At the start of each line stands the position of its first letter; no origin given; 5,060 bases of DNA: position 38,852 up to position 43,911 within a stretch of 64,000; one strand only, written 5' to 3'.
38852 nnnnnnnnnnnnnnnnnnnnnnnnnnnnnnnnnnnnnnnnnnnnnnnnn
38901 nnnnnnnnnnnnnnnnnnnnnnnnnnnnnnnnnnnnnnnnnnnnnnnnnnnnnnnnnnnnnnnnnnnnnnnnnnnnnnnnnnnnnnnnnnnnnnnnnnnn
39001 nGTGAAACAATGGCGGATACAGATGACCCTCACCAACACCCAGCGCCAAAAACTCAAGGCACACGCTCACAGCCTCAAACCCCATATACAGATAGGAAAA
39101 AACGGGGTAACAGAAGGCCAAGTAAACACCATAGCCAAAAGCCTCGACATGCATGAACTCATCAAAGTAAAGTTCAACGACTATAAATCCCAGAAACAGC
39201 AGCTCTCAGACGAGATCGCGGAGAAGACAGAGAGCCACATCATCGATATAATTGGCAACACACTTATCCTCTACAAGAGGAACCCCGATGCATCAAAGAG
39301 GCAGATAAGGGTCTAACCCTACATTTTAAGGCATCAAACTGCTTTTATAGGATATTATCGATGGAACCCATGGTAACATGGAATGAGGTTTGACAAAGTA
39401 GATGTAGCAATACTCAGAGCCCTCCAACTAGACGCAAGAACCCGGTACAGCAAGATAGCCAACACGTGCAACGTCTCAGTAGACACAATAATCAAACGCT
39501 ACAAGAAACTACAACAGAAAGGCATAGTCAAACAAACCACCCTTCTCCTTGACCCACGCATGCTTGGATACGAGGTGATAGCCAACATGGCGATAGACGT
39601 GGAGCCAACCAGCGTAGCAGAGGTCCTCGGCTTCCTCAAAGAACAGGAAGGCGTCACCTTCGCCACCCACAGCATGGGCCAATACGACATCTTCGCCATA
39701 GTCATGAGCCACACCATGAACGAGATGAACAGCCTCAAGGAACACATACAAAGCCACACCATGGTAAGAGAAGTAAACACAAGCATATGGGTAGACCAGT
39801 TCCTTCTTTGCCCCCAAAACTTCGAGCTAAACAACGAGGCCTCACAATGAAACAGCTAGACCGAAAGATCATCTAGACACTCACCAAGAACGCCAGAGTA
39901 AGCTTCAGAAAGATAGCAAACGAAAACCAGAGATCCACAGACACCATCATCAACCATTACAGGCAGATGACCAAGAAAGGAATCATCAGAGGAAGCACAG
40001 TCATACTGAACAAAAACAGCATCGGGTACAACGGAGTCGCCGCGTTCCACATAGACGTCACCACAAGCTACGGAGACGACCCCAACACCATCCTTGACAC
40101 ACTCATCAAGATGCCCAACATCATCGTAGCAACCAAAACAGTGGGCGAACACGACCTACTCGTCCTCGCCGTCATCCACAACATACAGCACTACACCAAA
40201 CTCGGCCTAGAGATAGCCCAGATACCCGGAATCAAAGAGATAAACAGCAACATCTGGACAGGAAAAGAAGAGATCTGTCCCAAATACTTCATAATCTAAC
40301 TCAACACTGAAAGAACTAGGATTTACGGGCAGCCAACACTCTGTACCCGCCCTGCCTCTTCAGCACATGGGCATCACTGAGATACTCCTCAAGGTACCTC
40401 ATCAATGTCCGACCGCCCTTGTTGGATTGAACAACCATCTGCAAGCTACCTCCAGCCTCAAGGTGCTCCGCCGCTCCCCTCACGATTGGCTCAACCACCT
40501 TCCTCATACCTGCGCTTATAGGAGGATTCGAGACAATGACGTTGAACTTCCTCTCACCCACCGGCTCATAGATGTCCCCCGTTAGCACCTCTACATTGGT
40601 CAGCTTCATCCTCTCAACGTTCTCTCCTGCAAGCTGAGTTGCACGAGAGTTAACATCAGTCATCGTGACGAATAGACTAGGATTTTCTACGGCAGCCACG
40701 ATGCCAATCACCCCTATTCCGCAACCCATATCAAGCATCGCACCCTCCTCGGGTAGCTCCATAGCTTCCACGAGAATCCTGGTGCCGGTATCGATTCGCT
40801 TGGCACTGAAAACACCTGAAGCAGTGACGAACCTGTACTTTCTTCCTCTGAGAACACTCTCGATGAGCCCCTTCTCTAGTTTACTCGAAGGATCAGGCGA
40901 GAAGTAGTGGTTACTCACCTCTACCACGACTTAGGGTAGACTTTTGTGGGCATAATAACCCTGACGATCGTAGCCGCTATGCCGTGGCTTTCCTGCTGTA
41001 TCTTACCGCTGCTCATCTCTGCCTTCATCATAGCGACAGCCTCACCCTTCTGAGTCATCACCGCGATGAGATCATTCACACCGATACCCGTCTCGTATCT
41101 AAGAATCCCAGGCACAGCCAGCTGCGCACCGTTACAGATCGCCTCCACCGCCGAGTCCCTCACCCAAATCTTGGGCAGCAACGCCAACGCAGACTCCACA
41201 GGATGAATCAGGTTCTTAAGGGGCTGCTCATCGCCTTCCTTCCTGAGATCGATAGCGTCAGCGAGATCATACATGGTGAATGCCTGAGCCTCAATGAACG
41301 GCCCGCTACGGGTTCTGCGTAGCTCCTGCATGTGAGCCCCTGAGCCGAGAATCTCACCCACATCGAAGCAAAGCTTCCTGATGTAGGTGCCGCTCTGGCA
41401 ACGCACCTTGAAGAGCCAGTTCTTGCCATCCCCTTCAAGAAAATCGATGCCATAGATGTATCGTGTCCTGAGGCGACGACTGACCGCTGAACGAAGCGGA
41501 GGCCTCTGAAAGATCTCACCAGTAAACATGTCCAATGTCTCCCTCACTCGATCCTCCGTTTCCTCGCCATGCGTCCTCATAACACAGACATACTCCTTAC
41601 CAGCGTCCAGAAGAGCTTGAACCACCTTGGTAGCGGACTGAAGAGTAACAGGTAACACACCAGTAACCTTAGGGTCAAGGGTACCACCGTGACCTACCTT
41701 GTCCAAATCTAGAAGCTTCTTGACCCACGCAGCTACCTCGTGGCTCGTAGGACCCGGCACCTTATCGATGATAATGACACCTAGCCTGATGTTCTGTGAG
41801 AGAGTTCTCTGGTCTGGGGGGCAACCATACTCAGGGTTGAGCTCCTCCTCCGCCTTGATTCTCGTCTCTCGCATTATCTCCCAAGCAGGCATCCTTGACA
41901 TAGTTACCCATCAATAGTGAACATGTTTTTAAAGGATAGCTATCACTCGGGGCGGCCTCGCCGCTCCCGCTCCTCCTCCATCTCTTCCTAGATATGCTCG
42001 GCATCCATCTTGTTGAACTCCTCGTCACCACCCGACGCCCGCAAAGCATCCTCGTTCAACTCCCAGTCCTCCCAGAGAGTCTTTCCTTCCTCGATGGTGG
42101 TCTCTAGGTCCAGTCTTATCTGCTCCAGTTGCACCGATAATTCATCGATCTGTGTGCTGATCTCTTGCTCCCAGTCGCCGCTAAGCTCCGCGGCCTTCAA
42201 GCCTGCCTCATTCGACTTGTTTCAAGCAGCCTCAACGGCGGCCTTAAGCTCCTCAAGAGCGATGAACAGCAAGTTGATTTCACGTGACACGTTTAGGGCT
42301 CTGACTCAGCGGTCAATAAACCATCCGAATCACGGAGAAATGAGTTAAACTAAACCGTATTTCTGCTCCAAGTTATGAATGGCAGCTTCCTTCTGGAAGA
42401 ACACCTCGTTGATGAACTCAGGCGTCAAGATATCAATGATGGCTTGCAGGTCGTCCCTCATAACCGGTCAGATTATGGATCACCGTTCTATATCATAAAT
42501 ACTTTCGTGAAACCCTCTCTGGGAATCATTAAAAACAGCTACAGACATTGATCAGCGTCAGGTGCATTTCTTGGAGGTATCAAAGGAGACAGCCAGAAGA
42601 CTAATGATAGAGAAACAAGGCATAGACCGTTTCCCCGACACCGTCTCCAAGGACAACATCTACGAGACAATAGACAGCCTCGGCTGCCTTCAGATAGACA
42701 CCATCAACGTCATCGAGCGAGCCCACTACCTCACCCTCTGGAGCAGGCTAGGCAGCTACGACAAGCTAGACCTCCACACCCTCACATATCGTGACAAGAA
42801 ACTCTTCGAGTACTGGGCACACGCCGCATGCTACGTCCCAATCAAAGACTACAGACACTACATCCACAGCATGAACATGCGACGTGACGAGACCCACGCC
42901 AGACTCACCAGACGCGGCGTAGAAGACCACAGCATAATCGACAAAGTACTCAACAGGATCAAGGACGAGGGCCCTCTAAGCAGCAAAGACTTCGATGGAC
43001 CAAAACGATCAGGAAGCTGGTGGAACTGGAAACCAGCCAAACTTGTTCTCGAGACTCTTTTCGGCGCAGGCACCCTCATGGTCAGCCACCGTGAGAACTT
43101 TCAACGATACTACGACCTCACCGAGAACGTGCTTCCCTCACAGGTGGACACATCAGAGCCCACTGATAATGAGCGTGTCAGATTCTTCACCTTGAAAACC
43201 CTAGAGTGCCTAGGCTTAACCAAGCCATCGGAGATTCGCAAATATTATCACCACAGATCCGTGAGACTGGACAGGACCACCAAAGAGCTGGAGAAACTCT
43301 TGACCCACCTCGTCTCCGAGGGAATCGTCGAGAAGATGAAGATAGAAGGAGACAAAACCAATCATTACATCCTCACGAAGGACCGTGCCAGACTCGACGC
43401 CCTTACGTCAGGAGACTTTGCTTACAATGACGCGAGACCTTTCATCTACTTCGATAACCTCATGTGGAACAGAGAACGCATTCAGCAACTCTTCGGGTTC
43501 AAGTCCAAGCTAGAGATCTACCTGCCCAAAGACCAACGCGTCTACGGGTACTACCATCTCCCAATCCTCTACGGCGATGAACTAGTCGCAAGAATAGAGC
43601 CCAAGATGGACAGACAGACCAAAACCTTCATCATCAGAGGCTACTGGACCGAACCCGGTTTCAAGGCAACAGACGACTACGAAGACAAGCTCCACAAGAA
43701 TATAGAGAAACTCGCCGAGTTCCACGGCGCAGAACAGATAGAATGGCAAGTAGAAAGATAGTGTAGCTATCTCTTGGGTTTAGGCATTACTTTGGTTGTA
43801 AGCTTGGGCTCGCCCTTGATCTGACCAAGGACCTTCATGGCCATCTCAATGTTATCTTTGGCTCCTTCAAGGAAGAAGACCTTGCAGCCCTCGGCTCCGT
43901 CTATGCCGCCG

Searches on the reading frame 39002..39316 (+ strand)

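Call 10: search_protein_families(library=pfam, max_evalue=0.01, proteins=[window:39002-39316:+])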
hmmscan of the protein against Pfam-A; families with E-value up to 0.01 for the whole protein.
window:39002-39316:+ (104 aa): 2 families
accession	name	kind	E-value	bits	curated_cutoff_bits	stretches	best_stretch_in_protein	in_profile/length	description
PF01985.26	CRS1_YhbY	-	3.7e-26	91.7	27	1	10-92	1-84/84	CRS1 / YhbY (CRM) domain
PF09696.15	Ctf8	-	0.0078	17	22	1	11-93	51-129/133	Ctf8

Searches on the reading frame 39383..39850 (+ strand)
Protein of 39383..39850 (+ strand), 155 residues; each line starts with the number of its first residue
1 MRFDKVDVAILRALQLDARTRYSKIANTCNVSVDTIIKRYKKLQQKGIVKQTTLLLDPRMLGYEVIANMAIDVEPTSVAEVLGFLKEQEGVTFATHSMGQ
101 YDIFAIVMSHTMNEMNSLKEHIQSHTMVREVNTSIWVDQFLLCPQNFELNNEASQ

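Call 10: search_protein_families(library=pfam, max_evalue=0.01, proteins=[window:39383-39850:+])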
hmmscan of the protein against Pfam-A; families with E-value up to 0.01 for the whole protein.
window:39383-39850:+ (155 aa): 6 families
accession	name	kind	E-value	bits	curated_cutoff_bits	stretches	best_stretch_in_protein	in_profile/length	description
PF13404.12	HTH_AsnC-type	-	7.4e-11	42.1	27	1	4-44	2-42/42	AsnC-type helix-turn-helix domain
PF13412.12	HTH_24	-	1e-09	38.2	21.9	1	4-50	2-48/48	Winged helix-turn-helix DNA-binding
PF01037.27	AsnC_trans_reg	-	3.6e-07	30.4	25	1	71-136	3-70/73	Lrp/AsnC ligand binding domain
PF13730.12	HTH_36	-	2.7e-05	24.3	25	1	22-49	28-55/55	Helix-turn-helix domain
PF01638.23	HxlR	-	0.002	18.4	20.8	1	7-64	7-64/91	HxlR-like helix-turn-helix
PF22451.2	NirdL-like_HTH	-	0.0082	16.1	27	0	22-49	19-46/47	Siroheme decarboxylase NirDL-like HTH domain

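Call 14: find_encoding_contigs(protein=window:39383-39850:+, flank=10000, max_places=10)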
Protein window:39383-39850:+ (155 aa): no gene with exactly this product is on record in the collection.

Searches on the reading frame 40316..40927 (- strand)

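Call 28: search_protein_families(library=pfam, max_evalue=0.001, proteins=[window:40316-40927:-])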
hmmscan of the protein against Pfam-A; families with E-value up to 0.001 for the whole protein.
window:40316-40927:- (203 aa): 10 families
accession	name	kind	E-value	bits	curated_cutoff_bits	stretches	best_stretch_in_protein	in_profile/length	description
PF05175.20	MTS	-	1.3e-45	155.5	23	1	31-198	2-169/170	Methyltransferase small domain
PF13847.12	Methyltransf_31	-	5.8e-10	39.5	27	1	63-138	6-85/145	Methyltransferase domain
PF13649.12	Methyltransf_25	-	4e-08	34.3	27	1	65-160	2-97/97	Methyltransferase domain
PF06325.19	PrmA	-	6.9e-07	29.5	22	1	54-137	156-234/296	Ribosomal protein L11 methyltransferase (PrmA)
PF02527.21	GidB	-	5.3e-06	26.3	27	1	56-133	42-121/184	rRNA small subunit methyltransferase G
PF08242.18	Methyltransf_12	-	6.1e-06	27.3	30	1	65-162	1-98/98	Methyltransferase domain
PF10294.15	Methyltransf_16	-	6.1e-05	23.3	21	1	63-108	49-93/174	Lysine methyltransferase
PF12847.13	Methyltransf_18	-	0.00011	22.7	27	1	57-180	11-129/151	Methyltransferase domain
PF02475.24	TRM5-TYW2_MTfase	-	0.00022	21.7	28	1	28-138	7-115/164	TRM5/TYW2 methyltransferase domain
PF03602.21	Cons_hypoth95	-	0.00025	21.2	24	1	61-147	42-135/182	Conserved hypothetical protein 95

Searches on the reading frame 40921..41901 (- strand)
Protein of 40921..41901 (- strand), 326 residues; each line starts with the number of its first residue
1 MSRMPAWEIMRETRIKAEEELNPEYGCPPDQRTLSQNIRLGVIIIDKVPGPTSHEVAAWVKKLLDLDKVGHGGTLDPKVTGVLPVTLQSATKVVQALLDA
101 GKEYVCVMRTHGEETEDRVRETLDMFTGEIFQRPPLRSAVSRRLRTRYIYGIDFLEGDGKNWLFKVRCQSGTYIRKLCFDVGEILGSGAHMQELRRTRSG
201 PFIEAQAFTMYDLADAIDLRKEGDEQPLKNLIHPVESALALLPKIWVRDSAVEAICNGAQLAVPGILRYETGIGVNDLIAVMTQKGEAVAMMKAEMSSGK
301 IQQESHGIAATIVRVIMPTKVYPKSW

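Call 28: search_protein_families(library=pfam, max_evalue=0.001, proteins=[window:40921-41901:-])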
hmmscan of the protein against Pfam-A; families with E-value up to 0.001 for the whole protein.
window:40921-41901:- (326 aa): 5 families
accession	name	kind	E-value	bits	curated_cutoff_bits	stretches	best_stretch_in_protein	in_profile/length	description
PF01509.24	TruB_N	-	3.4e-26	92.9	27.3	1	61-174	1-149/149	TruB family pseudouridylate synthase (N terminal domain)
PF16198.10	TruB_C_2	-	3.7e-23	81.9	29.3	1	175-239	1-65/66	tRNA pseudouridylate synthase B C-terminal domain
PF01472.26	PUA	-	2.2e-18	66.4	24.8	1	243-316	1-74/74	PUA domain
PF08068.17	DKCLD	-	9.4e-13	48.5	27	1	11-56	12-57/58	DKCLD (NUC011) domain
PF21238.2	Pus10_C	-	3.9e-05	23.8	27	1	89-177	111-201/232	Pus10, C-terminal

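Call 88: find_homologous_proteins(query=window:40921-41901:-, max_evalue=1e-40)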
Query window:40921-41901:- (326 aa): 7759 proteins with E <= 1e-40 among 8000 candidates; the best 120 are listed.
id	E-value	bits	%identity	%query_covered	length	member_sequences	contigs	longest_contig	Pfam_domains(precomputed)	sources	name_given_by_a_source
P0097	2.9e-216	735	100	100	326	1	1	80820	PF08068.18,PF01509.24,PF01472.27,PF16198.11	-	-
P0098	1.4e-179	614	80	100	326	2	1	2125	PF08068.18,PF01509.24,PF01472.27,PF16198.11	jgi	jgi:H/ACA ribonucleoprotein complex subunit 4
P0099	1.9e-178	611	80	100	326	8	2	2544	PF08068.18,PF01509.24,PF01472.27,PF16198.11,PF21238.3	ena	-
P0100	3.7e-178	610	81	100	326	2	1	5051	PF08068.18,PF01509.24,PF01472.27,PF16198.11,PF21238.3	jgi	jgi:H/ACA ribonucleoprotein complex subunit 4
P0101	5.1e-178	609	80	100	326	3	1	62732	PF08068.18,PF01509.24,PF01472.27,PF16198.11,PF21238.3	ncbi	-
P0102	8.3e-176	602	80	100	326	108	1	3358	PF08068.18,PF01509.24,PF01472.27,PF16198.11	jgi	-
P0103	1.6e-175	601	79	100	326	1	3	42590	PF08068.18,PF01509.24,PF01472.27,PF16198.11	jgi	-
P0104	2.3e-175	600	78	100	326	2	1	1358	PF08068.18,PF01509.24,PF01472.27,PF16198.11,PF21238.3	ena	-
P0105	3.2e-175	600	79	100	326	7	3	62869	PF08068.18,PF01509.24,PF01472.27,PF16198.11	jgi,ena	-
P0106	2.0e-174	597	77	99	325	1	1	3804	PF08068.18,PF01509.24,PF01472.27,PF16198.11,PF21238.3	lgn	-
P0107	3.9e-174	596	79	100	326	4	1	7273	PF08068.18,PF01509.24,PF01472.27,PF16198.11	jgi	-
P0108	1.3e-173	595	77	99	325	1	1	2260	PF08068.18,PF01509.24,PF01472.27,PF16198.11,PF21238.3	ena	-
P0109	2.5e-173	594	77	99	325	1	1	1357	PF08068.18,PF01509.24,PF01472.27,PF16198.11,PF21238.3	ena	-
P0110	3.4e-173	593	77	99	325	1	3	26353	PF08068.18,PF01509.24,PF01472.27,PF16198.11,PF21238.3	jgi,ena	-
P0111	3.9e-173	593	79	100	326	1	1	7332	PF08068.18,PF01509.24,PF01472.27,PF16198.11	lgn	-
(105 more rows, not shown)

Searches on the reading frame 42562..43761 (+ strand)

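Call 28: search_protein_families(library=pfam, max_evalue=0.001, proteins=[window:42562-43761:+])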
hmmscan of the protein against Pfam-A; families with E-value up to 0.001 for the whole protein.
window:42562-43761:+ (399 aa): 1 family
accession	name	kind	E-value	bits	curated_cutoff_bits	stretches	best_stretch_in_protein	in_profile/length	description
PF06224.18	AlkZ-like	-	1.8e-58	199.2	25.9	1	37-387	1-329/329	DNA glycosylase AlkZ-like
